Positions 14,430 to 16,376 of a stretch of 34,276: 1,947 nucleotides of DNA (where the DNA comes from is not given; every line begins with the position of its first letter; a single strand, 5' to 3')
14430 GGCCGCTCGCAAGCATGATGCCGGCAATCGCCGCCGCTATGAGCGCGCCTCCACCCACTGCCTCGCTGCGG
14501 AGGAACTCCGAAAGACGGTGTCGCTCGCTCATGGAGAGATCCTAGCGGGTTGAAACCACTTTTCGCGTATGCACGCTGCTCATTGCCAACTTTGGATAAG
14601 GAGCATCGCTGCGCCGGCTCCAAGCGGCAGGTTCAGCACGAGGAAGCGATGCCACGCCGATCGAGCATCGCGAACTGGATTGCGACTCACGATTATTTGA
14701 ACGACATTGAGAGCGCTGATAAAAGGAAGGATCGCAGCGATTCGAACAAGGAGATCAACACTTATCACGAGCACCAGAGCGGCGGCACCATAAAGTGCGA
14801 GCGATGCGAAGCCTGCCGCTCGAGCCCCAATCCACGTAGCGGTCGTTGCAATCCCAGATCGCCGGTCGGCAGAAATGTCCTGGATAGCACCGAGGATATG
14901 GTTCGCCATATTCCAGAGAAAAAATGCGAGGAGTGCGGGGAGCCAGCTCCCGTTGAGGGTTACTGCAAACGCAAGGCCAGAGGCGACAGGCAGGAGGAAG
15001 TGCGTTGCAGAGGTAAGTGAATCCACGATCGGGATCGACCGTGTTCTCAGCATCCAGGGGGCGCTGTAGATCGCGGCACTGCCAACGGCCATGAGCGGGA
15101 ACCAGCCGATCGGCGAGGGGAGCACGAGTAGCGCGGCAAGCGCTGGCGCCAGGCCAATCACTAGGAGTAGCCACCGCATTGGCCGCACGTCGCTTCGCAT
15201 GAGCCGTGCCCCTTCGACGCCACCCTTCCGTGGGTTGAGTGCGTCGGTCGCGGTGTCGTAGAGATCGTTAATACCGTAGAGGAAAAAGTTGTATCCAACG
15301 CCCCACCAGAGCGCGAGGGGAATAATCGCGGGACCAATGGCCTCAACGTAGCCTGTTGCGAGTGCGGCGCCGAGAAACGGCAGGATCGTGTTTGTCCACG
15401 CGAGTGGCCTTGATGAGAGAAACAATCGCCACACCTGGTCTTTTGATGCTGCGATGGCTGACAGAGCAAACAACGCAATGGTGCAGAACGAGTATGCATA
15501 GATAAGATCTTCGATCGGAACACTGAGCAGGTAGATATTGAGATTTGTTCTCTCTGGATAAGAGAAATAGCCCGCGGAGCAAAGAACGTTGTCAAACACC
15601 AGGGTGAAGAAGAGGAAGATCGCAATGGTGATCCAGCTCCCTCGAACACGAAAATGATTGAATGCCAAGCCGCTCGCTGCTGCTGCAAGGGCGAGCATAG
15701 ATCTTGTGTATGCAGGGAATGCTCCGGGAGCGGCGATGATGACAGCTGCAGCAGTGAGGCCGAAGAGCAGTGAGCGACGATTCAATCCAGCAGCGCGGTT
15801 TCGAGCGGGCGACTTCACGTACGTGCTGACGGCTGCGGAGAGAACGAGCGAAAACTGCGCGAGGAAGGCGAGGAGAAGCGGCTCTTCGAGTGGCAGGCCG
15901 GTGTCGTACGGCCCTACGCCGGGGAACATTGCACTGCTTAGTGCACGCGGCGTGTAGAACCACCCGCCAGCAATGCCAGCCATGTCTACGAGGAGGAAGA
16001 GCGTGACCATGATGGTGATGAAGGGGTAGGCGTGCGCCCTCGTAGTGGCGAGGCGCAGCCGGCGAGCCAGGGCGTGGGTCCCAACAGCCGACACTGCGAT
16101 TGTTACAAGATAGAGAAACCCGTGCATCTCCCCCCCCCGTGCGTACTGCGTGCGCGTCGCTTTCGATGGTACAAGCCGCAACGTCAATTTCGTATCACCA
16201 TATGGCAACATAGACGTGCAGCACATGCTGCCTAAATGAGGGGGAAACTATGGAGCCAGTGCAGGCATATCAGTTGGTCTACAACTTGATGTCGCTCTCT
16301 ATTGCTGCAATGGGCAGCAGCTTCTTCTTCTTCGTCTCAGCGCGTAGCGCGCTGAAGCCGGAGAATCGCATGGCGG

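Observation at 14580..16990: Proton-pump rhodopsin divergently paired with a one-polypeptide carotenoid cyclase + lycopene elongase fusion, with no blh in the window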

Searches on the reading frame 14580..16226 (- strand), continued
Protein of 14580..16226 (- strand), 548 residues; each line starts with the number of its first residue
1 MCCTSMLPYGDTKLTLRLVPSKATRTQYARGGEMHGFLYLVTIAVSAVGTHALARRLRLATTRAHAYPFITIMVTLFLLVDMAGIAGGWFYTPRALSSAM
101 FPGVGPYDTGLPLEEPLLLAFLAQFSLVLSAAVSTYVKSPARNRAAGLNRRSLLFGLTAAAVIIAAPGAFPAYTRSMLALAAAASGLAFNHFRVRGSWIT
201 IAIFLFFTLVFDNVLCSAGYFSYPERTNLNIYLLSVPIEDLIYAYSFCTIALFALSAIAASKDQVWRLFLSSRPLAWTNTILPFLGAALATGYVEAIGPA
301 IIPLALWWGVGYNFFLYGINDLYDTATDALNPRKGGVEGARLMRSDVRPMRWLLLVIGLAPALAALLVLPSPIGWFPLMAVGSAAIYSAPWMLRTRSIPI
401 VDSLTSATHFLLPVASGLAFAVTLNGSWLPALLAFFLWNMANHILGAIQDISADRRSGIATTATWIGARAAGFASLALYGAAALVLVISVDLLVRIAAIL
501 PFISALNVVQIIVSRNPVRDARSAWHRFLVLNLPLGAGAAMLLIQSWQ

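Call 27: search_protein_families(library=pfam, proteins=[P0020, P0021, P0022, P0024, P0026, P0032, P0036, P0069, P0027, P0018], max_evalue=0.01)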
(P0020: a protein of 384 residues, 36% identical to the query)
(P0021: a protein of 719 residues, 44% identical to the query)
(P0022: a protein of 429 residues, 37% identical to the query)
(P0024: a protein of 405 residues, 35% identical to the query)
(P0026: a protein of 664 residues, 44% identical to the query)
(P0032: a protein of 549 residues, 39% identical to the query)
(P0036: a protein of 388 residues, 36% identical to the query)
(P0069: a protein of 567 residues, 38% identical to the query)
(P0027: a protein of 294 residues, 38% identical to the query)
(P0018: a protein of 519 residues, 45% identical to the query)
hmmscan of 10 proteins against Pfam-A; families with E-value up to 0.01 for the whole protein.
P0020 (384 aa): 2 families
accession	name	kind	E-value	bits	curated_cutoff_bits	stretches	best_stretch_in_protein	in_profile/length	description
PF01040.23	UbiA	-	1.5e-25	90.4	34.2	1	118-359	2-247/250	UbiA prenyltransferase family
PF18916.5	Lycopene_cyc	-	0.00016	22.6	27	1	16-92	16-90/92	Lycopene cyclase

P0021 (719 aa): 4 families
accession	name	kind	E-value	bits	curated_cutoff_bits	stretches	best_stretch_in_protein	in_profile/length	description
PF01040.23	UbiA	-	2e-20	73.6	34.2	1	35-278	3-247/250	UbiA prenyltransferase family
PF00535.33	Glycos_transf_2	-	5.4e-18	65.9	23.3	1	345-521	1-164/168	Glycosyl transferase family 2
PF13641.12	Glyco_tranf_2_3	-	2.7e-11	44.4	27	1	342-565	1-212/230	Glycosyltransferase like family 2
PF13506.12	Glyco_transf_21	-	1.5e-06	28.2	21.7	1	421-576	21-170/174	Glycosyl transferase family 21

P0022 (429 aa): 2 families
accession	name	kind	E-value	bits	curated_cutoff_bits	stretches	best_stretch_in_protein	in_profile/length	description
PF01040.23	UbiA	-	7e-28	98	34.2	1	163-410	4-249/250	UbiA prenyltransferase family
PF18916.5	Lycopene_cyc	-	0.00014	22.8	27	1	6-91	7-83/92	Lycopene cyclase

P0024 (405 aa): 2 families
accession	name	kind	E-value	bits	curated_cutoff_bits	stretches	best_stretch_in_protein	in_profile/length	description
PF01040.23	UbiA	-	4.4e-30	105.2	34.2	1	139-385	4-249/250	UbiA prenyltransferase family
PF18916.5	Lycopene_cyc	-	0.00082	20.3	27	1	31-86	26-79/92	Lycopene cyclase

P0026 (664 aa): 2 families
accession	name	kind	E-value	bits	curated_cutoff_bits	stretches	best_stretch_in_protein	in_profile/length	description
PF01040.23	UbiA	-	6e-25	88.4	34.2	1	20-248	10-233/250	UbiA prenyltransferase family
PF13506.12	Glyco_transf_21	-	5.4e-06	26.4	21.7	1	379-528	6-148/174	Glycosyl transferase family 21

P0032 (549 aa): 1 family
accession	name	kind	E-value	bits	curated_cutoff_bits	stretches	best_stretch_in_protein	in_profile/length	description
PF01040.23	UbiA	-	3.8e-19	69.4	34.2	1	21-247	6-231/250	UbiA prenyltransferase family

P0036 (388 aa): 2 families
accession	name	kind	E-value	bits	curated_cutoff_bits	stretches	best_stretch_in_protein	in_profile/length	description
PF01040.23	UbiA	-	2.1e-23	83.3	34.2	1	125-358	4-241/250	UbiA prenyltransferase family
PF18916.5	Lycopene_cyc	-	1.2e-08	35.8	27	1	3-86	3-88/92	Lycopene cyclase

P0069 (567 aa): 1 family
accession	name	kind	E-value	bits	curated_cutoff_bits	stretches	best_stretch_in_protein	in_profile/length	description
PF01040.23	UbiA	-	3.8e-12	46.5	34.2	1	275-426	100-248/250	UbiA prenyltransferase family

P0027 (294 aa): 1 family
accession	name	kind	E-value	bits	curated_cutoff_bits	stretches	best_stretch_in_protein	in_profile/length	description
PF01040.23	UbiA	-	4.7e-24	85.5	34.2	1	27-251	3-225/250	UbiA prenyltransferase family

P0018 (519 aa): 1 family
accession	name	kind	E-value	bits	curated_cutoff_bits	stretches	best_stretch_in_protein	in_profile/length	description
PF01040.23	UbiA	-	1.6e-18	67.4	34.2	1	251-499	4-249/250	UbiA prenyltransferase family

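Call 30: search_protein_families(library=ncbifam, proteins=[L001:8941-9372:+, L001:9378-10001:+, P0010, L029:9959-10831:+], max_evalue=0.01)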
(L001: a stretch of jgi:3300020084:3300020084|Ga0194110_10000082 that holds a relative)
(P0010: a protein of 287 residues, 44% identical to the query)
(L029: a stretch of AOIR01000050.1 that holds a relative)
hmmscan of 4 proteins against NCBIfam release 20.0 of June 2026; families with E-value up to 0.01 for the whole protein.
L001:8941-9372:+ (143 aa): 0 families

L001:9378-10001:+ (207 aa): 2 families
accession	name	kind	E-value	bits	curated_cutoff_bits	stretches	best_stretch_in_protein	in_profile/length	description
TIGR01906.1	integ_TIGR01906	hypoth_equivalog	3.8e-18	66.1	74.8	1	79-202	77-201/207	TIGR01906 family membrane protein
NF051877.1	lptranacylLit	equivalog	1.7e-09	37.6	400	1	79-203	88-213/220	lipoprotein intramolecular transacylase Lit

P0010 (287 aa): 19 families
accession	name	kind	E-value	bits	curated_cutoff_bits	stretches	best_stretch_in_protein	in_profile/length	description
NF009608.0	PRK13105.1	equivalog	1.5e-143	477.3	217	1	3-285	8-290/291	prenyltransferase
NF010119.0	PRK13595.1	equivalog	3.9e-49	167.7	248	1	4-258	12-263/292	prenyltransferase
NF009516.0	PRK12875.1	equivalog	7.5e-42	143.4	205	1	2-282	15-287/292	prenyltransferase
NF009523.0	PRK12884.1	equivalog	8.7e-14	51.4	269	1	24-242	24-234/279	prenyltransferase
TIGR01475.1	ubiA_other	subfamily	4.6e-11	42.7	180.8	1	38-281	38-277/282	UbiA-like polyprenyltransferase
NF009521.0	PRK12882.1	equivalog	7.2e-09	35.3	296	1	54-228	56-222/280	geranylgeranylglycerol-phosphate geranylgeranyltransferase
NF009526.0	PRK12888.1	equivalog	1.3e-07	31.3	364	1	51-226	67-235/301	4-hydroxybenzoate octaprenyltransferase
TIGR01474.1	ubiA_proteo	equivalog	3e-07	30.2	275.45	1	56-284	60-281/282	4-hydroxybenzoate octaprenyltransferase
NF041584.1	MqnP_SCO4491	exception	3.2e-07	30.3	420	1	49-225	53-222/285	menaquinone biosynthesis prenyltransferase MqnP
NF009525.0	PRK12887.1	equivalog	8.8e-07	28.5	226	1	2-221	12-241/310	homogentisate phytyltransferase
NF009524.0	PRK12886.1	equivalog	9.2e-06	25.2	387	1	20-227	23-226/291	prenyltransferase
NF005742.0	PRK07566.1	equivalog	9.7e-06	24.9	313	1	56-215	85-242/315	chlorophyll synthase ChlG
TIGR01476.1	chlor_syn_BchG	subfamily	1.2e-05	25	212.3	1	56-234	57-234/283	(bacterio)chlorophyll synthase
NF009517.0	PRK12876.1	equivalog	4e-05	23.2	419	1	5-246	19-252/300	prenyltransferase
NF009511.0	PRK12871.1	equivalog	5.2e-05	22.7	281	1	105-213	117-225/297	prenyltransferase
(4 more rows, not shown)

L029:9959-10831:+ (290 aa): 21 families
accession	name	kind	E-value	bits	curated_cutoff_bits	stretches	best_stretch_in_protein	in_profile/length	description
NF009516.0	PRK12875.1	equivalog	4.6e-140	465.7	205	1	5-290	5-292/292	prenyltransferase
NF010119.0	PRK13595.1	equivalog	1e-36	126.9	248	1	16-249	11-245/292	prenyltransferase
NF009608.0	PRK13105.1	equivalog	3.5e-31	108.5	217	1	13-281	5-283/291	prenyltransferase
NF009525.0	PRK12887.1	equivalog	1.5e-13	50.8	226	1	60-253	60-261/310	homogentisate phytyltransferase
TIGR01474.1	ubiA_proteo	equivalog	1e-08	35.1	275.45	1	18-258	5-245/282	4-hydroxybenzoate octaprenyltransferase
NF009609.0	PRK13106.1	equivalog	7e-08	32.2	349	1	72-252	67-257/301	prenyltransferase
NF005742.0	PRK07566.1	equivalog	1.9e-07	30.5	313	1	13-238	24-253/315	chlorophyll synthase ChlG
TIGR01475.1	ubiA_other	subfamily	3e-07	30.2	180.8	1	50-242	32-227/282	UbiA-like polyprenyltransferase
NF009526.0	PRK12888.1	equivalog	4.4e-07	29.6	364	1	54-252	52-253/301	4-hydroxybenzoate octaprenyltransferase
NF009523.0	PRK12884.1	equivalog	7.3e-07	28.6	269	1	20-252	7-233/279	prenyltransferase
NF006088.0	PRK08238.1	equivalog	1.1e-06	27.6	351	1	36-169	210-341/482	UbiA family prenyltransferase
NF004751.0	PRK06080.1-3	equivalog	1.6e-06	27.9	264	1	21-127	14-117/296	1,4-dihydroxy-2-naphthoate polyprenyltransferase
NF009515.0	PRK12874.1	equivalog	2.4e-06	27.1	392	1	40-224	33-218/291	4-hydroxybenzoate polyprenyltransferase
NF041585.1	MqnP_Cj_Hp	exception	2.5e-06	27.2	375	1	47-225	33-212/281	menaquinone biosynthesis prenyltransferase MqnP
NF041584.1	MqnP_SCO4491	exception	5.5e-06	26.3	420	1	55-253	41-240/285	menaquinone biosynthesis prenyltransferase MqnP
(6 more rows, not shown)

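Call 40: find_related_loci(query=A2, collection=genome_contigs, flank=10000)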
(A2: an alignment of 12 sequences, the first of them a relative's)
Query A2 (287 aa) in genome_contigs; peptide patterns used: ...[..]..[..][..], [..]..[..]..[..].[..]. (x = any residue, [..] = any of these).
599 stretches matched a pattern (row limit reached: there are more); 570 encode a relative of the query (tblastn E <= 1e-3); the best 80 are kept; 80 distinct loci.
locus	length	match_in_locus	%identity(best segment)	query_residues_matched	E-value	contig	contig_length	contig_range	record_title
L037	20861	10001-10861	92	1-287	5e-167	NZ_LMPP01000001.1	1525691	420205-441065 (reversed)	Rathayibacter sp. Leaf185 contig_1, whole genome shotgun sequence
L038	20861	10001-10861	90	1-287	9e-164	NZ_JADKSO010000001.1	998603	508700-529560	Rathayibacter sp. VKM Ac-2879 n1, whole genome shotgun sequence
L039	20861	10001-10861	79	1-287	2e-146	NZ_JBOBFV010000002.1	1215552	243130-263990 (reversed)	Plantibacter auratus strain NBRC 15702 ctg00002, whole genome shotgun sequence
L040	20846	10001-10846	79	4-285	5e-144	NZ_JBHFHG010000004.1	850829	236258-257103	Herbiconiux liukaitaii strain P20 Scaffold2_1, whole genome shotgun sequence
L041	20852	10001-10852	77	4-287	3e-142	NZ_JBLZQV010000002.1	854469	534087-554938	Herbiconiux sp. YIM B11900 Scaffold2, whole genome shotgun sequence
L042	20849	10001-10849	78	1-283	1e-142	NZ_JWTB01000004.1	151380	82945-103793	Pseudarthrobacter phenanthrenivorans strain SWC37 Contig_4, whole genome shotgun sequence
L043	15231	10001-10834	78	4-281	1e-139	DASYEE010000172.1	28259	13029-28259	MAG TPA_asm: Galbitalea sp. isolate SMAG_U4977 k141_1993436, whole genome shotgun sequence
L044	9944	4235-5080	80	4-285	2e-137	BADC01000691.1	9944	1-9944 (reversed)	Corynebacterium-like bacterium B27 DNA, contig: IB027.C691, whole genome shotgun sequence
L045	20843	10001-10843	75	1-281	4e-137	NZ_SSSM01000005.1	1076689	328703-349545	Naasia lichenicola strain YIM 131853 Scaffold1_5, whole genome shotgun sequence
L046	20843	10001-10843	78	4-284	6e-137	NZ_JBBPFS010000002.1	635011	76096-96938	Arthrobacter sp. G119Y2 G119Y2T_Assembled_contig_2, whole genome shotgun sequence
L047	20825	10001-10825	76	7-281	3e-135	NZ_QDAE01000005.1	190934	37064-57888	Arthrobacter sp. Bz4 contig00005, whole genome shotgun sequence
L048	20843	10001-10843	79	4-284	2e-135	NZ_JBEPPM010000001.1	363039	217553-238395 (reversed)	Arthrobacter sp. UYP6 Ga0504883_01, whole genome shotgun sequence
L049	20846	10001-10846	73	4-285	3e-135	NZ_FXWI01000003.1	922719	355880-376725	Agreia sp. VKM Ac-1783, whole genome shotgun sequence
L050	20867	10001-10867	75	4-287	8e-135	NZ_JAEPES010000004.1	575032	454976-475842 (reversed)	Lacisediminihabitans changchengi strain G11-30 Scaffold4, whole genome shotgun sequence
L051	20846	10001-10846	79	4-285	9e-135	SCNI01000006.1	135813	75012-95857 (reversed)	Microbacteriaceae bacterium 3FA27C10 NODE_6_length_135813_cov_19.886964, whole genome shotgun sequence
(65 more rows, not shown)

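Call 53: search_protein_families(library=pfam, proteins=[L029:8341-9846:+, L029:10824-11723:+, L036:7382-7699:+], max_evalue=1)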
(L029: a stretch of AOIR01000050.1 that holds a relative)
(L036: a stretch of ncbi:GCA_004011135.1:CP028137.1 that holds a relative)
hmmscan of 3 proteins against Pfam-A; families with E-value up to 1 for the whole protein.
L029:8341-9846:+ (501 aa): 21 families
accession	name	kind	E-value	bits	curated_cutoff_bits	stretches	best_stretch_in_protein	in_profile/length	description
PF01593.30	Amino_oxidase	-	9.5e-39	134.3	19.8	1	19-492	1-443/443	Flavin containing amine oxidoreductase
PF13450.12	NAD_binding_8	-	9.8e-17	61.4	21.9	1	14-77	1-67/68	NAD(P)-binding Rossmann-like domain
PF01266.30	DAO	-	7.2e-12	45.9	27.9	1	12-281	2-202/353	FAD dependent oxidoreductase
PF07992.20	Pyr_redox_2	-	6.5e-07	29.5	26.1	1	11-43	2-34/291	Pyridine nucleotide-disulphide oxidoreductase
PF00890.30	FAD_binding_2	-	1.8e-06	27.9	20.4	1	12-47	2-37/414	FAD binding domain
PF12831.13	FAD_oxidored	-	5.2e-06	26.5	27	1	12-50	2-40/416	FAD dependent oxidoreductase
PF00070.33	Pyr_redox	-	1.7e-05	25.7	22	1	11-45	1-35/82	Pyridine nucleotide-disulphide oxidoreductase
PF01494.25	FAD_binding_3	-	0.00011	22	22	1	11-43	3-35/349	FAD binding domain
PF21799.2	MurD-like_N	-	0.00094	19.9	27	1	11-46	2-37/88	Mur ligase MurD-like, N-terminal domain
PF01946.23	Thi4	-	0.0013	18.4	26.2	1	2-47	10-56/235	Thi4 family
PF03486.20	HI0933_like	-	0.0014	18.5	50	1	11-45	2-36/244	HI0933-like protein Rossmann domain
PF13738.12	Pyr_redox_3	-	0.0032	17.2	30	1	5-47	160-202/305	Pyridine nucleotide-disulphide oxidoreductase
PF13241.12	NAD_binding_7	-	0.027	15.5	22.1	1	6-41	4-39/104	Putative NAD(P)-binding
PF01262.27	AlaDh_PNT_C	-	0.029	14.2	23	1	7-43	26-62/214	Alanine dehydrogenase/PNT, C-terminal domain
PF06100.17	MCRA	-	0.038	13.3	23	1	11-61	3-59/495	MCRA family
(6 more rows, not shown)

L029:10824-11723:+ (299 aa): 3 families
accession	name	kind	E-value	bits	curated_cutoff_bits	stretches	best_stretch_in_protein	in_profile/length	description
PF04240.17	Caroten_synth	-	1.8e-62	211.4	25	1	75-283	2-207/209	Carotenoid biosynthesis protein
PF17918.6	TetR_C_15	-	0.043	14.9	26.8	1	16-74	30-88/108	Tetracyclin repressor-like, C-terminal domain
PF03705.20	CheR_N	-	0.13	12.5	27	1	25-46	18-39/53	CheR methyltransferase, all-alpha domain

L036:7382-7699:+ (105 aa): 1 family
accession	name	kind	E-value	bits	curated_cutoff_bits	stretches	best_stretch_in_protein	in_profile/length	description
PF18916.5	Lycopene_cyc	-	0.021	15.8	27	1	5-94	4-89/92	Lycopene cyclase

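Call 85: search_solved_structures(query=A1, max_evalue=0.01, show_alignments=0)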
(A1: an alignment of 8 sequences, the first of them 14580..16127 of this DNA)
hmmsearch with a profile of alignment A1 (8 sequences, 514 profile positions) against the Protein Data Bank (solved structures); distinct sequences matched with E-value up to 0.01: 2.
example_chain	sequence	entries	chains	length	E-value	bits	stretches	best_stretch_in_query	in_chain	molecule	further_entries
9sau_C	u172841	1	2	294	2.3e-05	26.4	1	232-484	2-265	Chlorophyll a synthase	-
9sas_C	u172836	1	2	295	2.4e-05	26.4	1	232-485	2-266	Chlorophyll a synthase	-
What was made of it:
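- Tried and rejected: PDB search found no solved lycopene elongase or CrtYc/d-type cyclase, only a weak match to chlorophyll synthase (call 85).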

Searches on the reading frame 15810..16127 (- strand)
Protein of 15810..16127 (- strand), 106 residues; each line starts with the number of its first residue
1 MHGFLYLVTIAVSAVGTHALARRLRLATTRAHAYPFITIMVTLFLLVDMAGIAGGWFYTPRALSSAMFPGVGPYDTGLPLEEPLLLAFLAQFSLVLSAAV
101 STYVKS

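Call 53: search_protein_families(library=pfam, proteins=[window:15810-16127:-], max_evalue=1)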
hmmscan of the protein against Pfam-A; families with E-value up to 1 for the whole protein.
window:15810-16127:- (106 aa): 1 family
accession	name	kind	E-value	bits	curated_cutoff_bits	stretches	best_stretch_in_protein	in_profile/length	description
PF10399.14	UCR_Fe-S_N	-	0.021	14.7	24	1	4-20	14-30/41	Ubiquitinol-cytochrome C reductase Fe-S subunit TAT signal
